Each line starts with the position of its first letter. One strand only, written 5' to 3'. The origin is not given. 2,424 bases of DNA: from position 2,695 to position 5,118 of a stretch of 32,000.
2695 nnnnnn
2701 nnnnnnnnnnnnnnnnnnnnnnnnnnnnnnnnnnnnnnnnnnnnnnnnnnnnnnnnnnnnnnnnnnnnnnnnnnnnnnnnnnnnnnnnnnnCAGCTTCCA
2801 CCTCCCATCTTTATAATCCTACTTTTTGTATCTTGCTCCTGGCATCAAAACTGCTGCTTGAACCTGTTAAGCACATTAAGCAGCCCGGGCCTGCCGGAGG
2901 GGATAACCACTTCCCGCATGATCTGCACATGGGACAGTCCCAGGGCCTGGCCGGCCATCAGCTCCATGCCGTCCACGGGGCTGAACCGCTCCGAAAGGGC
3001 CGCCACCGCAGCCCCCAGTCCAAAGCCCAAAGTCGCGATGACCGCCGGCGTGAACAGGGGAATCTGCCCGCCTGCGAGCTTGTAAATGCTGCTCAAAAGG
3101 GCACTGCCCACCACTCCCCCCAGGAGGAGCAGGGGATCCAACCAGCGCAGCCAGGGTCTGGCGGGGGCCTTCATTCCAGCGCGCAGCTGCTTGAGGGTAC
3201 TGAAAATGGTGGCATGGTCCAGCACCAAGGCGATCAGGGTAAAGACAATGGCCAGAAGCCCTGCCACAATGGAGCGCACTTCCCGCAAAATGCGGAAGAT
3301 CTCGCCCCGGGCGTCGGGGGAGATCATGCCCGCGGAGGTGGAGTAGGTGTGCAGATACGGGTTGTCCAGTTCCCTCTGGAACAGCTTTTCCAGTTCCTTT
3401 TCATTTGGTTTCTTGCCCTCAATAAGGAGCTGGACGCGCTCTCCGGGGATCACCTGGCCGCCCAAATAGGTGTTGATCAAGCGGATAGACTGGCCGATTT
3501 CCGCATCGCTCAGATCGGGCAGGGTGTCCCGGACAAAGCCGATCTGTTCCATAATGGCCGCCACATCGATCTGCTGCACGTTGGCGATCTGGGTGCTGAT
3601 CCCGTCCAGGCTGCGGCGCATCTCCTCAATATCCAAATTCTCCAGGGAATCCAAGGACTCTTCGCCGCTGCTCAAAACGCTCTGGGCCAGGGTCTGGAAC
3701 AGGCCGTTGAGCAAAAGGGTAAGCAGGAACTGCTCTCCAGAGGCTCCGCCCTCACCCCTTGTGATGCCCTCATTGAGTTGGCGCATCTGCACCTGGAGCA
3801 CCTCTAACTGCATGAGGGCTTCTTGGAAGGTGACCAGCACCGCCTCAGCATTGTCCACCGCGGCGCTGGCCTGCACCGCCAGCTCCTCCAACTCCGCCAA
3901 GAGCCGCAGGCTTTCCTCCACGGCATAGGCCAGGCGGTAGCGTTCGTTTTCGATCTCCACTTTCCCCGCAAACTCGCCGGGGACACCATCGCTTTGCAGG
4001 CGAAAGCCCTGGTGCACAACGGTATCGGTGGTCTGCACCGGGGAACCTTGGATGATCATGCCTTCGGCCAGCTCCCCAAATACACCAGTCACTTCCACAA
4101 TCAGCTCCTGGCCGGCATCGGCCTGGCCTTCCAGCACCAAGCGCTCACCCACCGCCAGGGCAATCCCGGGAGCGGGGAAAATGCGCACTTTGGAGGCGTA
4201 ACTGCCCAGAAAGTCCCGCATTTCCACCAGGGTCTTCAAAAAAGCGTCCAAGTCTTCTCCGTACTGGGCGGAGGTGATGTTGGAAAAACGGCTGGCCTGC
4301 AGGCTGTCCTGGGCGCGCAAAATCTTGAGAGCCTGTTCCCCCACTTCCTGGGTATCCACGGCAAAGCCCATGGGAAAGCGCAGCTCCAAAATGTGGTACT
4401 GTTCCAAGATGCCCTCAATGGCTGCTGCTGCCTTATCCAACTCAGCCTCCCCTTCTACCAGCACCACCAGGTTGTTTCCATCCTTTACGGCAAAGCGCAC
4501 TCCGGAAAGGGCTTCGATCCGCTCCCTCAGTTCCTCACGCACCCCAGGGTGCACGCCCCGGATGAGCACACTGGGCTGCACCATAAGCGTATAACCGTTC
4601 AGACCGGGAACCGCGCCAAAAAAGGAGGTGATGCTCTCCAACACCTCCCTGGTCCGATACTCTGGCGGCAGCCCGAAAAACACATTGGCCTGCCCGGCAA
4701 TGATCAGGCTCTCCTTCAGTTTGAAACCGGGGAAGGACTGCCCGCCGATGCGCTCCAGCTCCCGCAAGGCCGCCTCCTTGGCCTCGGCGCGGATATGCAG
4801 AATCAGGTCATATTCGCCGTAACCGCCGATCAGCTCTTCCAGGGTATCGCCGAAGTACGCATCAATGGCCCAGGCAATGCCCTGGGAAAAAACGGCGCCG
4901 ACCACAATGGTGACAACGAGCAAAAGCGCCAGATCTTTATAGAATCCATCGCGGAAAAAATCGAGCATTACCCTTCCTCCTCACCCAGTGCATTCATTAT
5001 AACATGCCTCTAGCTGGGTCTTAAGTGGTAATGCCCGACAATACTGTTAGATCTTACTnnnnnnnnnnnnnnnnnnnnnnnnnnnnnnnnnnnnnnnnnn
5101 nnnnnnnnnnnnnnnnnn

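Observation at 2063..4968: Orphan ABC pair with hybrid architecture inside the LPS/OM cluster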

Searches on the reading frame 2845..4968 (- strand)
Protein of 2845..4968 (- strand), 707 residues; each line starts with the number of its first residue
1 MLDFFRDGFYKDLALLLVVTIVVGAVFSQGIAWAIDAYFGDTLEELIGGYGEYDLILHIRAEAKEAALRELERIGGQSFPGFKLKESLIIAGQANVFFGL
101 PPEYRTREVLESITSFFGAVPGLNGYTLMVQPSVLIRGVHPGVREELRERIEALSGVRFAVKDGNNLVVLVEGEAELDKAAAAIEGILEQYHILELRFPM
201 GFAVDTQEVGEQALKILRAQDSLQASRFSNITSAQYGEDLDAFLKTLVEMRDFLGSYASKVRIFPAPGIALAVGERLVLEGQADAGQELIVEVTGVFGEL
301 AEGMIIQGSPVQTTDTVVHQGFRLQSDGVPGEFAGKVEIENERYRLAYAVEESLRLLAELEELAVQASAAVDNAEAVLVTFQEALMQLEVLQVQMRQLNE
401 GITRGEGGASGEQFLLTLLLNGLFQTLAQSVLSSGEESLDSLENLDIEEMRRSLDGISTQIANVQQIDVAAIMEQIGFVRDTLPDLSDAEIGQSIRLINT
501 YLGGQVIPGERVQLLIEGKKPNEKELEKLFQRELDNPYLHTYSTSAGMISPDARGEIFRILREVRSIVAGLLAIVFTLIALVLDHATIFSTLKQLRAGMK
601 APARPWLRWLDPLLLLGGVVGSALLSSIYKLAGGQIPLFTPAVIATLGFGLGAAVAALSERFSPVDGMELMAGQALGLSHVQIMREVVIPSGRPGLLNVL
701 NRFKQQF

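Call 3: search_protein_families(library=pfam, proteins=[window:2845-4968:-], max_evalue=0.1)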
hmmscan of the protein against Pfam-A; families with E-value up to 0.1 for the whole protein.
window:2845-4968:- (707 aa): 2 families
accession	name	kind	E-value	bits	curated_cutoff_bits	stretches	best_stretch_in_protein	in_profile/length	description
PF03927.19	NapD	-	0.01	16.3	28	0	139-178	10-50/76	NapD protein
PF04375.19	HemX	-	0.031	14.4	25.9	1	428-488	30-90/236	HemX, putative uroporphyrinogen-III C-methyltransferase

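Call 4: search_protein_families(library=ncbifam, proteins=[window:2845-4968:-], max_evalue=0.1)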
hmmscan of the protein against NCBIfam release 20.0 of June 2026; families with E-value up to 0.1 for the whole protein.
window:2845-4968:- (707 aa): 1 family
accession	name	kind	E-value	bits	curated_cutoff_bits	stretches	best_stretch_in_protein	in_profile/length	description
NF007047.0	PRK09500.1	equivalog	0.084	12.5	326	0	639-696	128-185/257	spermidine/putrescine ABC transporter permease PotC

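Call 6: find_homologous_proteins(query=window:2845-4968:-)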
Query window:2845-4968:- (707 aa): 115 proteins with E <= 0.001 among 8000 candidates.
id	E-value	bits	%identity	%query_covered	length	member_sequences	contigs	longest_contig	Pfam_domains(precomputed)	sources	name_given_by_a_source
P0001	0.0e+0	1505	100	100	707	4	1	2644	-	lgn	-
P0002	0.0e+0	1306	86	100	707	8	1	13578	-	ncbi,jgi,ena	-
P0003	0.0e+0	1246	82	100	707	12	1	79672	-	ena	-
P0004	0.0e+0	1226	80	100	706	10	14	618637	-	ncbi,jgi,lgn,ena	ncbi:MAG: hypothetical protein ACOYER_07940 [Limnochordia bacterium]|jgi:hypothetical protein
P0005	0.0e+0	1225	81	100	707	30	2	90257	-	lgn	-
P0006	0.0e+0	1221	80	100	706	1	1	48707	-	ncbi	ncbi:hypothetical protein [Candidatus Darwinibacter acetoxidans]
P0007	0.0e+0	1221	80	100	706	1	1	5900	-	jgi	jgi:hypothetical protein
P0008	0.0e+0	1214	81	100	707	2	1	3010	-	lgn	-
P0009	0.0e+0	1211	81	100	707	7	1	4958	-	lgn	-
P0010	0.0e+0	1162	76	100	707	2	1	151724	-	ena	-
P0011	0.0e+0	1161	76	100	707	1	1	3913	-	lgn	-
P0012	0.0e+0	1160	76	100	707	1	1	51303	-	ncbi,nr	ncbi:MAG: ABC transporter permease [Firmicutes bacterium]|nr:ABC transporter permease [Bacillota bac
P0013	0.0e+0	1147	76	100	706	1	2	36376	-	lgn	-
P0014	0.0e+0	1142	74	100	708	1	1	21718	-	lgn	-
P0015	0.0e+0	1115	72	100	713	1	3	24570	-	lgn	-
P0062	9.8e-262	889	58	100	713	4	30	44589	-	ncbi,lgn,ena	-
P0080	1.4e-250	852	56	100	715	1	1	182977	-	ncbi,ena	-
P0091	2.6e-232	791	53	100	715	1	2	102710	-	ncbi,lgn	-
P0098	5.1e-218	744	49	100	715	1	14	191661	-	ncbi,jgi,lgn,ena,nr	ncbi:MAG TPA: hypothetical protein GX739_02740 [Firmicutes bacterium]|nr:hypothetical protein [Bacil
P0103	1.9e-186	640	46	100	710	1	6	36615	-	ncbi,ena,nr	ncbi:MAG: hypothetical protein GX998_11395 [Firmicutes bacterium]|nr:hypothetical protein [Bacillota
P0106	6.5e-172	592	43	100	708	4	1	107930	-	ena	-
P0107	3.3e-161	556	43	100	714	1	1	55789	-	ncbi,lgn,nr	ncbi:MAG: hypothetical protein HYY08_00130 [Firmicutes bacterium]|nr:hypothetical protein [Bacillota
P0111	3.6e-123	431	34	58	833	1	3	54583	-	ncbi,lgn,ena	-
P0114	4.6e-73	265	28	57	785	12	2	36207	-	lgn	-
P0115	5.3e-60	222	26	100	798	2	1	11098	-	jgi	-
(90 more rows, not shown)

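Call 11: search_solved_structures(query=A1, max_evalue=10, show_alignments=3)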
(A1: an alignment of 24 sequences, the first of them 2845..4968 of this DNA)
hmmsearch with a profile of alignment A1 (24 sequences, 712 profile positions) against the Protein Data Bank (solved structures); distinct sequences matched with E-value up to 10: 9.
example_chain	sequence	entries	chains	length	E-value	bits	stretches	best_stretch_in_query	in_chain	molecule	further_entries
6cvl_A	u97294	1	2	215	0.1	14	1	662-703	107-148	MetI transmembrane subunit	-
3dhw_A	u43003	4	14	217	0.11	14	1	663-703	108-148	D-methionine transport system permease protein metI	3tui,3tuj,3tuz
2k8h_A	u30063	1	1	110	0.43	12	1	501-536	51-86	Small ubiquitin protein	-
8y5g_C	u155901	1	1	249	0.71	11.3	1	614-700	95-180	Spermidine/putrescine transport system permease protein PotC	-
8y5f_C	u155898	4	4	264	0.77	11.2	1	615-700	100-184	Spermidine/putrescine transport system permease protein PotC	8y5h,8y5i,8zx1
4rfx_A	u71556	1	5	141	3.4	9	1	332-410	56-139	Dynactin subunit 1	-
9w8q_A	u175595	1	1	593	4.2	8.7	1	576-632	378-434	Sodium- and chloride-dependent glycine transporter 2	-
9w8j_A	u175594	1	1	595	4.2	8.7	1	576-632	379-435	Sodium- and chloride-dependent glycine transporter 2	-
8h0x_A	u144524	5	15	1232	9.9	7.5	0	361-454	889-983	Spike glycoprotein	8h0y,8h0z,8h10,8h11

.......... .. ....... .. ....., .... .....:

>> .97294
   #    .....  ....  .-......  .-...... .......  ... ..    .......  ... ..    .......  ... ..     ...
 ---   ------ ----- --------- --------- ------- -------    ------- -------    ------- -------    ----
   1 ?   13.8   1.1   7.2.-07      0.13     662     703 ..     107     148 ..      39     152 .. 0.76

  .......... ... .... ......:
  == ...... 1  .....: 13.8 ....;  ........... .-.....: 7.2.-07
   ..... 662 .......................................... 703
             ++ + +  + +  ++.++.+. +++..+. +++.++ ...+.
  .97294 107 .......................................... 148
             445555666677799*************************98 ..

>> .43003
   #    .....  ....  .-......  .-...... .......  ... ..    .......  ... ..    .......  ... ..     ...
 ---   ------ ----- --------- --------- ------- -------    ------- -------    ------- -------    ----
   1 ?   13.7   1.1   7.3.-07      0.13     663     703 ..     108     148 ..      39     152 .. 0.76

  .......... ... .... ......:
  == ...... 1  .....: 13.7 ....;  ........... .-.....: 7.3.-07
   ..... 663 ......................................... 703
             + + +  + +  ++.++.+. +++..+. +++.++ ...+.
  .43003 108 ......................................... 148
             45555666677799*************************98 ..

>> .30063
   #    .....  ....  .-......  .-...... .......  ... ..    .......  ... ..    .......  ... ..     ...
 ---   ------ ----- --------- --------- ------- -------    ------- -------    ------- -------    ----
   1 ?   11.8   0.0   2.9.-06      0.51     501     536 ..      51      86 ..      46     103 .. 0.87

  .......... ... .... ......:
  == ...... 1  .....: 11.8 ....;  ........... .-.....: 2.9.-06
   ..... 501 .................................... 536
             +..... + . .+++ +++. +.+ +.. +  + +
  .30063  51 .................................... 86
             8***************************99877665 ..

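Call 13: find_encoding_contigs(protein=P0115, flank=8000, max_places=2)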
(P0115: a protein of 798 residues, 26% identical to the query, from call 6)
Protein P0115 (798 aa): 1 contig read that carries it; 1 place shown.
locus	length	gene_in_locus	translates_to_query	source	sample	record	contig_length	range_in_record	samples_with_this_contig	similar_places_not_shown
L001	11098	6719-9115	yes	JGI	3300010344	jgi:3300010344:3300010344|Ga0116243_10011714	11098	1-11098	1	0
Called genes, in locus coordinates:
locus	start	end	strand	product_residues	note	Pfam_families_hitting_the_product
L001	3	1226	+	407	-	PF07244:POTRA, PF01103:Omp85, PF03865:ShlB (weak)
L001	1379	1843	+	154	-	PF03938:OmpH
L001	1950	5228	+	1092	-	PF03739:LptF_LptG, PF12600:DUF3769 (weak)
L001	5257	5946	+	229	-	-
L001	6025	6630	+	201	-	PF13100:OstA_2 (faint), PF06835:LptC (faint), PF03968:LptD_N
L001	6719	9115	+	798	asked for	-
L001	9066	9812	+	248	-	PF00005:ABC_tran, PF13304:AAA_21 (faint)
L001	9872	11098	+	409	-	?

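Call 14: find_encoding_contigs(protein=P0114, flank=8000, max_places=2)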
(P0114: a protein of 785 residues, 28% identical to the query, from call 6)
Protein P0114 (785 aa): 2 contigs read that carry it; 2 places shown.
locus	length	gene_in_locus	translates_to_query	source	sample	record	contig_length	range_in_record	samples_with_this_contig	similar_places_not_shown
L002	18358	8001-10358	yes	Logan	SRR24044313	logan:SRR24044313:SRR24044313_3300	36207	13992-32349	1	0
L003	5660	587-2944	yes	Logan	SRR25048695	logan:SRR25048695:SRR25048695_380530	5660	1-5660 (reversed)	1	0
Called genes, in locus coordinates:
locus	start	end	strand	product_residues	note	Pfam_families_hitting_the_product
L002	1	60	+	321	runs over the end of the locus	-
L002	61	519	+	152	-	PF03938:OmpH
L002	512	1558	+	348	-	PF04613:LpxD, PF25084:LbH_EIF2B (weak), PF25087:GMPPB_C (faint), PF00132:Hexapep, PF14602:Hexapep_2 (faint), PF00132:Hexapep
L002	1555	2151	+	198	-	-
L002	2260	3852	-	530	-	PF00082:Peptidase_S8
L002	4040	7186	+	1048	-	PF03739:LptF_LptG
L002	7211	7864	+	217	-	-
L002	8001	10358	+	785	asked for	-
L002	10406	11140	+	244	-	PF02463:SMC_N (faint), PF00005:ABC_tran, PF13304:AAA_21 (faint)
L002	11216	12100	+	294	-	PF03331:LpxC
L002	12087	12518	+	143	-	PF22817:ApeP-like, PF07977:FabA, PF22818:ApeI-like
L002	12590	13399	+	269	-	PF00132:Hexapep (weak), PF25084:LbH_EIF2B (faint), PF25087:GMPPB_C (weak), PF00132:Hexapep, PF13720:Acetyltransf_11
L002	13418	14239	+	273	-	PF17930:LpxI_N, PF06230:LpxI_C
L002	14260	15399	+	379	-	PF02684:LpxB, PF02350:Epimerase_2 (weak)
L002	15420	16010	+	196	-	-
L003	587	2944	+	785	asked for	-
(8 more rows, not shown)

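Call 15: find_encoding_contigs(protein=P0111, flank=8000, max_places=2)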
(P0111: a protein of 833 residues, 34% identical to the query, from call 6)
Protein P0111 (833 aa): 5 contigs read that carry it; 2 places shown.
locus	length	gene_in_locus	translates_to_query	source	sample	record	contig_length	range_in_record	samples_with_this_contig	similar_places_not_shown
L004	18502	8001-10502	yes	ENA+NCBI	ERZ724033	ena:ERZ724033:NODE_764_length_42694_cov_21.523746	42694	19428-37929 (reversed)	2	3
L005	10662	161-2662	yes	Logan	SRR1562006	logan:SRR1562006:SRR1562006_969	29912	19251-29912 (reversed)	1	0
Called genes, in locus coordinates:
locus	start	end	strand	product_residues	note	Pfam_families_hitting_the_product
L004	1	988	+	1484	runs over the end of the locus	PF05170:AsmA (faint), PF05359:DUF748 (weak), PF13116:YhdP (faint), PF04357:TamB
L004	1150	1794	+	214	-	PF04542:Sigma70_r2, PF04545:Sigma70_r4 (weak)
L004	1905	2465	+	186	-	-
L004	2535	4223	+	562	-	PF07244:POTRA, PF25282:POTRA1_3_Toc75 (faint), PF07244:POTRA, PF01103:Omp85, PF03865:ShlB (weak)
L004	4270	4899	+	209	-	PF03938:OmpH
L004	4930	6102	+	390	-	-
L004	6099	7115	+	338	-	PF04613:LpxD, PF25084:LbH_EIF2B, PF14602:Hexapep_2 (faint), PF00132:Hexapep (weak), PF25087:GMPPB_C (weak), PF00132:Hexapep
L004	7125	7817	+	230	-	-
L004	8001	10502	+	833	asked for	-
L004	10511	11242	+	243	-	PF02463:SMC_N (faint), PF00005:ABC_tran, PF13304:AAA_21 (faint)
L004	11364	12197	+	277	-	PF03331:LpxC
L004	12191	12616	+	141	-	PF22817:ApeP-like, PF07977:FabA, PF22818:ApeI-like, PF01575:MaoC_dehydratas (faint), PF03061:4HBT (weak)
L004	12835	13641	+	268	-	PF25084:LbH_EIF2B (faint), PF25087:GMPPB_C (faint), PF00132:Hexapep (weak), PF13720:Acetyltransf_11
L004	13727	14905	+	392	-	PF02684:LpxB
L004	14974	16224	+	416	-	PF02684:LpxB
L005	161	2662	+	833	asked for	-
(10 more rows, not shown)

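Call 16: search_protein_representatives(alignment_id=A1)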
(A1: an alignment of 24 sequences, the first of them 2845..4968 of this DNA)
Query: 24 sequences, 712 profile positions. Proteins with E-value up to 0.001 (for the whole library): 242; up to 1e-10: 204; up to 1e-30: 149. The best 150 are listed.
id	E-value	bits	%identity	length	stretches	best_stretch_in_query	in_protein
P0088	0.0e+00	1073.0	-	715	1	1-712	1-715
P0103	0.0e+00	1016.1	-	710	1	1-712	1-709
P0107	1.0e-278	943.0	-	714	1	1-711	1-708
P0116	3.5e-244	828.8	-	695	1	1-712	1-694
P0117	2.1e-225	766.8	-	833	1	3-712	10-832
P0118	3.0e-224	762.9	-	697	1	1-711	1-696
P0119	1.1e-219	747.8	-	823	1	2-712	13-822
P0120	2.6e-208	710.3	-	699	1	2-712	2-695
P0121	5.0e-207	706.0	-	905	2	2-604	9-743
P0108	7.1e-206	702.2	-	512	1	194-712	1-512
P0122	2.4e-204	697.2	-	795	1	2-712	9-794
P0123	1.2e-199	681.7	-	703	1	1-711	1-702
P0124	1.3e-199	681.6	-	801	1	1-712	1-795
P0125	6.8e-199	679.1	-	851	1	1-712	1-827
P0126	3.9e-195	666.7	-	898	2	300-711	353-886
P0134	2.5e-179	614.5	-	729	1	2-706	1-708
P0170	1.2e-126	440.3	-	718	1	2-712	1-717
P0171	5.0e-118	411.8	-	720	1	2-712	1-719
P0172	9.1e-118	411.0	-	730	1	1-710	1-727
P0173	7.5e-117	407.9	-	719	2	8-253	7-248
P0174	4.2e-107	375.7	-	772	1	1-712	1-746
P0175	6.7e-106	371.7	-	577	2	2-243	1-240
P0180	2.7e-100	353.2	-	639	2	1-253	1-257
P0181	7.1e-98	345.2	-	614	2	1-217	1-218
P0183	2.8e-94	333.3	-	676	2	4-216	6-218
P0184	4.0e-92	326.2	-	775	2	5-391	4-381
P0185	1.9e-91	323.9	-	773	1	1-711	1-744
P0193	7.9e-87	308.7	-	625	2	1-200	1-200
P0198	6.9e-81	289.1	-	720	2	6-219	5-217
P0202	9.4e-79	282.0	-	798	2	18-615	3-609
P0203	5.5e-77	276.1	-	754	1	2-705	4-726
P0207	2.3e-73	264.2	-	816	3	235-605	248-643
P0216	2.7e-64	234.2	-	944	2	15-280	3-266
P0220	2.1e-61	224.6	-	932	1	5-705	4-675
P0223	3.2e-58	214.1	-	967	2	6-266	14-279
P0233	7.4e-52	193.1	-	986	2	7-384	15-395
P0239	2.5e-45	171.5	-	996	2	22-196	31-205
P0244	6.7e-41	156.9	-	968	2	22-193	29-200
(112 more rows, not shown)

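Call 17: predict_structure(alignment_id=A1)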
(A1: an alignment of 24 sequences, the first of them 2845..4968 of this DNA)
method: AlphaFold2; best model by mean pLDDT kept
length: 707 residues; sequences in the alignment: 24
mean_pLDDT: 75.8   pTM: 0.44
mean pLDDT of the five models: 75.8, 74.2, 71.1, 70.6, 69.4
residues with pLDDT >= 90: 40; 70-90: 494; 50-70: 116; < 50: 57
segments of 3 or more residues with pLDDT < 50: 398-445, 506-508
pLDDT, mean of each block of 10 residues (from residue 1): 59 81 86 76 71 86 90 89 85 87 86 85 86 84 86 88 87 84 88 78 71 82 70 56 71 82 86 84 64 85 84 82 82 88 80 80 77 72 64 53 42 42 42 38 55 74 70 76 75 77 56 81 81 78 81 69 83 89 84 73 62 84 91 82 90 87 75 77 65 65 56
secondary structure, 60 per line:
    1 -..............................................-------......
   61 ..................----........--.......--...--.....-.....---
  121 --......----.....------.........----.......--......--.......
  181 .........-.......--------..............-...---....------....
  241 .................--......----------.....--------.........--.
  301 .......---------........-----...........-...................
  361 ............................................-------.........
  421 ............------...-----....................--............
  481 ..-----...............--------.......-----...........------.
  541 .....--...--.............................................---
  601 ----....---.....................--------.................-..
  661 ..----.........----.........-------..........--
elements in order (helices of 4 or more, strands of 3 or more residues): H2-47 E55-60 H61-78 E83-90 E93-99 H107-111 H113-117 E123-128 E133-137 H144-152 E157-163 E166-171 H174-189 E191-197 H206-219 E227-230 H237-257 E260-265 E276-280 E289-297 E300-307 E317-324 E330-340 H342-404 H412-432 H447-466 H469-482 H488-502 E511-517 H523-533 E540-545 E548-550 H553-597 H605-608 H612-632 H641-657 H659-662 H667-675 H680-688 H696-705
